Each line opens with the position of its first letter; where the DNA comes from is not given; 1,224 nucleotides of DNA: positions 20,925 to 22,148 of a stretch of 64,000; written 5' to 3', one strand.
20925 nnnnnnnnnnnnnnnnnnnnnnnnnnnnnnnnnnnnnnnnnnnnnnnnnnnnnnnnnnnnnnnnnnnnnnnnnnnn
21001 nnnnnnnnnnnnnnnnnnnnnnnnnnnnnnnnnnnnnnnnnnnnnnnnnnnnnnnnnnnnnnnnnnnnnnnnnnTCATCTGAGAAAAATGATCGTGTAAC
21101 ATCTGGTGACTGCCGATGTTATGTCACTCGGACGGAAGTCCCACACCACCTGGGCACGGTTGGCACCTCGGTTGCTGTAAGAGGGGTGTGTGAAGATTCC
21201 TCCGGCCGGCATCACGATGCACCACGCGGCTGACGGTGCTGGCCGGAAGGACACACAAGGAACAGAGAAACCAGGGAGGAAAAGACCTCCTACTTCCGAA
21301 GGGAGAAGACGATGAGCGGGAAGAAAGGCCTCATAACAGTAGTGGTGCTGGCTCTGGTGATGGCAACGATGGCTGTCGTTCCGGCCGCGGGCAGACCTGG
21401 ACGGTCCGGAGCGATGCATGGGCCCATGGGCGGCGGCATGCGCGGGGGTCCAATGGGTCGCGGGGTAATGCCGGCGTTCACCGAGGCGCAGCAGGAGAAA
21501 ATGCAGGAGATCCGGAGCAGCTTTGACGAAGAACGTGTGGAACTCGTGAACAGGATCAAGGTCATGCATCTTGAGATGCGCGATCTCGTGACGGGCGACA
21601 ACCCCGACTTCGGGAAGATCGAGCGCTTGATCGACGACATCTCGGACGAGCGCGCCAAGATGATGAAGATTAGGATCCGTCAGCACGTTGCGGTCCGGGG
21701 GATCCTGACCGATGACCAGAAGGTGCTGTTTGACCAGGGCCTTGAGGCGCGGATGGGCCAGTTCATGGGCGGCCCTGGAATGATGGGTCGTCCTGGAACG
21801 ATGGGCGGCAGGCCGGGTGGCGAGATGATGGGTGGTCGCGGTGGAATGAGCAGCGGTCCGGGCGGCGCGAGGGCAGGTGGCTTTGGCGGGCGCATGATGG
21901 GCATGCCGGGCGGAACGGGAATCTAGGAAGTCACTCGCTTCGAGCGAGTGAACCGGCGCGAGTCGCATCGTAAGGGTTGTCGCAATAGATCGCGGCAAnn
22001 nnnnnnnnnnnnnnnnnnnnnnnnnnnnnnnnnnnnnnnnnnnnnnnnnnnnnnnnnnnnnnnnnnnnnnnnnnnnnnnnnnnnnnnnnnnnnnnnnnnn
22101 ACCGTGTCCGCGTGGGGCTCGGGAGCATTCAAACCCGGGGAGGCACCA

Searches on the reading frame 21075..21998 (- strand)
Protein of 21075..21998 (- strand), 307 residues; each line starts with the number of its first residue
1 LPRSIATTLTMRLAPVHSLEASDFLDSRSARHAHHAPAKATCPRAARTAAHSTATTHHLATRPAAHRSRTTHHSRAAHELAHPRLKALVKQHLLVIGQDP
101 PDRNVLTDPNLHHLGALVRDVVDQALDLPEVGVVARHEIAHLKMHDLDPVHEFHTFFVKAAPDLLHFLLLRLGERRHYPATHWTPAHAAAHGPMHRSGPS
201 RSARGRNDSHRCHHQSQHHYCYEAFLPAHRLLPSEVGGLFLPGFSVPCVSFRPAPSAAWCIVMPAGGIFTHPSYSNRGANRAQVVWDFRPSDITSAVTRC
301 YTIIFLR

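Call 9: search_protein_families(library=pfam, proteins=[window:21075-21998:-], max_evalue=0.001)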
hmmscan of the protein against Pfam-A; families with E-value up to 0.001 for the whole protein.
window:21075-21998:- (307 aa): 0 families

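Call 58: search_protein_families(library=pfam, proteins=[window:21075-21998:-], max_evalue=1)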
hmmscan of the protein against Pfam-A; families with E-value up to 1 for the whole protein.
window:21075-21998:- (307 aa): 1 family
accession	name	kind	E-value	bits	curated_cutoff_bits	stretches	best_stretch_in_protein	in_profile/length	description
PF25054.1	PHD_pln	-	0.79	10.1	29.8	0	210-225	16-31/43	PHD-type zinc finger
